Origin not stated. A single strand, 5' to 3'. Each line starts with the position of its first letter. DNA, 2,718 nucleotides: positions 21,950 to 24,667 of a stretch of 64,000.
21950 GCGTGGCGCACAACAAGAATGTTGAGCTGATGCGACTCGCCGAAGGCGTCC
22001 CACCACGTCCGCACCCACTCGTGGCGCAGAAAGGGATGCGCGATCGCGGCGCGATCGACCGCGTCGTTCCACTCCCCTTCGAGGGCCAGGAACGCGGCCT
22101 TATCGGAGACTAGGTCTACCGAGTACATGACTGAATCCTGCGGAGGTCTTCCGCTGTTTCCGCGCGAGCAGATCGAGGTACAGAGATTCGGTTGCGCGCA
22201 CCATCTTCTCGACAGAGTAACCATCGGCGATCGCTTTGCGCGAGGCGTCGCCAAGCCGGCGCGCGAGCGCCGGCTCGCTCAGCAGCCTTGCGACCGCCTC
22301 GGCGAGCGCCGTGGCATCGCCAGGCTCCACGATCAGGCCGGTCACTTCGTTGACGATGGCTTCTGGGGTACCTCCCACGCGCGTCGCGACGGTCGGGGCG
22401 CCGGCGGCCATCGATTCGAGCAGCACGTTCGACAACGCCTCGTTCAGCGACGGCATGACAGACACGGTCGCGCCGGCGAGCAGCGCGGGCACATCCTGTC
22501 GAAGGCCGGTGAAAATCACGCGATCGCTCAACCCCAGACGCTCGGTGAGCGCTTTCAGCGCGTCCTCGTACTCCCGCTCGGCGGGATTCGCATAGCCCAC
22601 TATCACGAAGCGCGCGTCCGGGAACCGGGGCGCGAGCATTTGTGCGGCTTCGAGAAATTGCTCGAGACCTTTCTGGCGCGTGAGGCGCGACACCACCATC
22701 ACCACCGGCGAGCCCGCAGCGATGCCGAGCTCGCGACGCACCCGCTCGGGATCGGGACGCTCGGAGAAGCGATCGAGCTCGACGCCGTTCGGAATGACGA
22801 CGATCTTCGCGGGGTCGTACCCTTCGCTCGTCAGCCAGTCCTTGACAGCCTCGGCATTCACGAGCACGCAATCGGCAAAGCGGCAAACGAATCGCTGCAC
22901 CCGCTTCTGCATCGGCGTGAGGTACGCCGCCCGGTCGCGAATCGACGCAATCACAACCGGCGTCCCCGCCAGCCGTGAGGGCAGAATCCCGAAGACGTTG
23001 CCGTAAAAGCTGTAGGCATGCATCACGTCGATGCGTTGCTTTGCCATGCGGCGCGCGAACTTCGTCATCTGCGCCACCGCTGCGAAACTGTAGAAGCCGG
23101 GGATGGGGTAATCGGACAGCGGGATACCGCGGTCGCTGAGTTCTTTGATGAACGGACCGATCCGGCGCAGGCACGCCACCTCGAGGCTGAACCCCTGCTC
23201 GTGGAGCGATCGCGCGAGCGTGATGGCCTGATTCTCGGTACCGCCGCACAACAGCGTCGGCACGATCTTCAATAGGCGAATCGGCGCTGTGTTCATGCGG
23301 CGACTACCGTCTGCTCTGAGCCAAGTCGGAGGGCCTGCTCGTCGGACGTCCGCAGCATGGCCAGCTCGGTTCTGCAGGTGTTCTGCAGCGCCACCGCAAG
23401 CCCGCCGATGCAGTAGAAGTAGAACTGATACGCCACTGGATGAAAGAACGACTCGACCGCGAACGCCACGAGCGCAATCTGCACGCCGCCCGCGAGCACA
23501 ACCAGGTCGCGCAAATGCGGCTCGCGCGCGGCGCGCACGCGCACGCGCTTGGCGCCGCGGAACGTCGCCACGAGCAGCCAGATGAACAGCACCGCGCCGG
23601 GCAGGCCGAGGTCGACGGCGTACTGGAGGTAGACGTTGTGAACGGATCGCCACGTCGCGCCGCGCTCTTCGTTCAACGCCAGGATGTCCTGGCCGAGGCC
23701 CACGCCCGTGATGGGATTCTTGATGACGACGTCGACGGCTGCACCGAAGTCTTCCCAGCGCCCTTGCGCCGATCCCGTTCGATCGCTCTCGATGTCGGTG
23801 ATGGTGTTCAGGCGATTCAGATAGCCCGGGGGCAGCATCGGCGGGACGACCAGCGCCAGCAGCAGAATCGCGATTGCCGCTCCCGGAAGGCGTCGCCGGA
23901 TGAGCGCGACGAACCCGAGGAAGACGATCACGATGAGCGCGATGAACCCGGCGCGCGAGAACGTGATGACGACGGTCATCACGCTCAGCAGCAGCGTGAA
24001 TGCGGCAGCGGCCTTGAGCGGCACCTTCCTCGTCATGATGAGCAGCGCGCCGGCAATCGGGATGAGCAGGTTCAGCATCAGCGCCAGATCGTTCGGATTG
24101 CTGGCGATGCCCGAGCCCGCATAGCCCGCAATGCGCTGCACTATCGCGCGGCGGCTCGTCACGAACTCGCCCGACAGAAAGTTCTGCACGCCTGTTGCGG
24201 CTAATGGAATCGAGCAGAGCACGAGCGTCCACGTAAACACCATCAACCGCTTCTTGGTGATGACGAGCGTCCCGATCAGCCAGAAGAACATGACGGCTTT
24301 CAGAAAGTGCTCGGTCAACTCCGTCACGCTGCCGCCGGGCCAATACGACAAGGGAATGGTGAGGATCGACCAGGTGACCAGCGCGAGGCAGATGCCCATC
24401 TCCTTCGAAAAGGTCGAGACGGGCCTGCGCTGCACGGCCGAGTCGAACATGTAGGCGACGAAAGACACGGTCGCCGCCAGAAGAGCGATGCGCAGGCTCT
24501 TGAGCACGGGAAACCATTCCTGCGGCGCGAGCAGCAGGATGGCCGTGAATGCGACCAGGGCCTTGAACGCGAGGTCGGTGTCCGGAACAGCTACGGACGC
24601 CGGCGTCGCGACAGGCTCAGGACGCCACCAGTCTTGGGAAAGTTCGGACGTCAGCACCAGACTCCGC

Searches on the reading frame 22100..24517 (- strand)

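Call 6: search_protein_families(library=pfam, proteins=[window:22100-24517:-], max_evalue=0.001)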
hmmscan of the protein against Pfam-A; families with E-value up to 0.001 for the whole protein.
window:22100-24517:- (805 aa): 7 families
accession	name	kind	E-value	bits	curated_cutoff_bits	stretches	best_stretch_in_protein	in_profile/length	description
PF00534.26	Glycos_transf_1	-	3.6e-41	141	26.4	1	591-761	3-171/172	Glycosyl transferases group 1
PF13692.12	Glyco_trans_1_4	-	5.7e-38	130.8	27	1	604-747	2-141/142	Glycosyl transferases group 1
PF13439.12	Glyco_transf_4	-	3.3e-22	79.8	28.5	1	425-583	2-170/170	Glycosyltransferase Family 4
PF13579.12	Glyco_trans_4_4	-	3.4e-19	70.2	29.7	1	425-578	1-158/158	Glycosyl transferase 4-like domain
PF20706.3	GT4-conflict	-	1.6e-09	37.7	26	1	538-773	137-382/385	Family 4 Glycosyltransferase in conflict systems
PF13524.12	Glyco_trans_1_2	-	2.1e-06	28.2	25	1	619-774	3-140/144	Glycosyl transferase-like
PF13477.12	Glyco_trans_4_2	-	0.00019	22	23.4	1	433-548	15-132/139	Glycosyl transferase 4-like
